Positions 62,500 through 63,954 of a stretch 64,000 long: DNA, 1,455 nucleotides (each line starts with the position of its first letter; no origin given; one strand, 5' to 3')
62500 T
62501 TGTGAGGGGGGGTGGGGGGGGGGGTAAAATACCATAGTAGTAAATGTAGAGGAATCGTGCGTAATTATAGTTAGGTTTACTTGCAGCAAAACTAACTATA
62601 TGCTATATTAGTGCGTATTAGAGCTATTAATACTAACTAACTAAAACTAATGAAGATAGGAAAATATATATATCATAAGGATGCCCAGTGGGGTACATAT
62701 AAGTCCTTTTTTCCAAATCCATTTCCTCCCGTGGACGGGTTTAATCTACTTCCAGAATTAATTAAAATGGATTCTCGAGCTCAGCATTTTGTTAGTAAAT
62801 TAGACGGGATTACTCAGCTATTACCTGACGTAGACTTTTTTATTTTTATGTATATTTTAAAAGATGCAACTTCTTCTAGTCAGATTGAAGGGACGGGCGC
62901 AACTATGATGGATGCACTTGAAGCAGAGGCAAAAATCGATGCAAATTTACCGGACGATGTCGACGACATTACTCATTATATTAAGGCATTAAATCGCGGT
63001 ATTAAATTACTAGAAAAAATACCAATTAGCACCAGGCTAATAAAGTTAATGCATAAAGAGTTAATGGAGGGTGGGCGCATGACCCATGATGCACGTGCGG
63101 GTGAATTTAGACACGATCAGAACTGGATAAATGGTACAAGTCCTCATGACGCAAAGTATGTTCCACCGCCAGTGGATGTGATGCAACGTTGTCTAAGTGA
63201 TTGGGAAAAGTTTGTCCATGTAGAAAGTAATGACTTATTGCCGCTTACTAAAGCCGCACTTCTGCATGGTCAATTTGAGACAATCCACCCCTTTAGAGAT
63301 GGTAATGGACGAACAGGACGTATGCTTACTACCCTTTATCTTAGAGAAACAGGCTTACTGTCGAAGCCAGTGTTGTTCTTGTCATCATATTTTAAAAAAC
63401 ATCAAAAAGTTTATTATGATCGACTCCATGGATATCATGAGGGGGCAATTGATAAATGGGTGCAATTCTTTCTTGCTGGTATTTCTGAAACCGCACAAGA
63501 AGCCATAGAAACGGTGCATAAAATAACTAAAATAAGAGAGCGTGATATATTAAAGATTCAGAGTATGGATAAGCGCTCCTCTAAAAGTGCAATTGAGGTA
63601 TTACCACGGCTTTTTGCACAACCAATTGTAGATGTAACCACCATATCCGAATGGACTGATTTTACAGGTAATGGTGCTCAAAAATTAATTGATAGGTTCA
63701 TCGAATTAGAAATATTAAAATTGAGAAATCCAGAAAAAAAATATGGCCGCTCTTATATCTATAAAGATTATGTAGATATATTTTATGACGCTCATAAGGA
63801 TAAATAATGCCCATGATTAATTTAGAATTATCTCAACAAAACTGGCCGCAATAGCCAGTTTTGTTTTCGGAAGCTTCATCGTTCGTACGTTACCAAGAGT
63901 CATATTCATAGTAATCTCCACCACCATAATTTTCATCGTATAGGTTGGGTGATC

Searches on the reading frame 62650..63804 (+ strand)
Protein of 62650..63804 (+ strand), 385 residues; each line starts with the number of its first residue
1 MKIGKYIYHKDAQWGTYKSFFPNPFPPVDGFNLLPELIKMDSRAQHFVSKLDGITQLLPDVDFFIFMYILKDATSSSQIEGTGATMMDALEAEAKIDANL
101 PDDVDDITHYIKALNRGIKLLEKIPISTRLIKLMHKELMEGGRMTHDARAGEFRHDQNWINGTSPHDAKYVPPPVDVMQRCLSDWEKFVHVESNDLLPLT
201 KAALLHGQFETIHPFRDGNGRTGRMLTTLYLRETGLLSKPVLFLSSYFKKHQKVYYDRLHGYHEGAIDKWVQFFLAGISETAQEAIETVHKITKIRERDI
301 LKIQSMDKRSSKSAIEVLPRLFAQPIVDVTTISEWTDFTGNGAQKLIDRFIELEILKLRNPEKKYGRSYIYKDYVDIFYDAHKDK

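Call 49: search_protein_families(library=pfam, proteins=[window:62650-63804:+], max_evalue=0.00001)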
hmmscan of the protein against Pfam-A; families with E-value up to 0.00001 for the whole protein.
window:62650-63804:+ (385 aa): 2 families
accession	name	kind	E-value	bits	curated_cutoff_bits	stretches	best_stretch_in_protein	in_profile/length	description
PF13784.11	Fic_N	-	2.1e-19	69.8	26.7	1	42-118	5-81/82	Fic/DOC family N-terminal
PF02661.23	Fic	-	3.5e-19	69.9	24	1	125-231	1-93/93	Fic/DOC family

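Call 86: find_encoding_contigs(protein=window:62650-63804:+, flank=10000, max_places=3)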
Protein window:62650-63804:+ (385 aa): 22 contigs read that carry it; 3 places shown.
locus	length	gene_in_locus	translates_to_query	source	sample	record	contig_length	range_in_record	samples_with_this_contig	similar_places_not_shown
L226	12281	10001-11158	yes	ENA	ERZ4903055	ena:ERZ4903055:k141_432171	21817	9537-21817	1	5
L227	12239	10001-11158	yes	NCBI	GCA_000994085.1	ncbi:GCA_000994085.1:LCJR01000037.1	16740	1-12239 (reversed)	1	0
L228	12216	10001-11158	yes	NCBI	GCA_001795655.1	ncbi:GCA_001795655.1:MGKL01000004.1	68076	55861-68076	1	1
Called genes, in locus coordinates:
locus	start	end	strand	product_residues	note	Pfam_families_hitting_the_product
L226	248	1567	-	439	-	-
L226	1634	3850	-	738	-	PF01138:RNase_PH, PF03725:RNase_PH_C, PF01138:RNase_PH, PF03725:RNase_PH_C (weak), PF00013:KH_1, PF22675:KH-I_KHDC4-BBP (faint), PF00575:S1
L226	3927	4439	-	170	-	PF01936:NYN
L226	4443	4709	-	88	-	PF00312:Ribosomal_S15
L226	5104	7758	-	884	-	-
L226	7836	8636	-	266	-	-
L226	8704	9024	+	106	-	-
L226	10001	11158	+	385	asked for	PF13784:Fic_N, PF02661:Fic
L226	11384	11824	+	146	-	-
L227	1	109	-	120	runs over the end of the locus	PF01258:zf-dskA_traR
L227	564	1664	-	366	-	-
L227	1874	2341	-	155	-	PF00013:KH_1, PF22675:KH-I_KHDC4-BBP (faint), PF00575:S1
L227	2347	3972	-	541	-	PF01138:RNase_PH, PF03725:RNase_PH_C, PF01138:RNase_PH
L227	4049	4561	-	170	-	PF01936:NYN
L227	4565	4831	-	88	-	PF00312:Ribosomal_S15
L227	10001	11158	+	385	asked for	PF13784:Fic_N, PF02661:Fic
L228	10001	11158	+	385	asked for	PF13784:Fic_N, PF02661:Fic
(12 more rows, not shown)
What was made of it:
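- Tried and rejected: All assemblies end about 1.1 kb beyond it (call 86).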
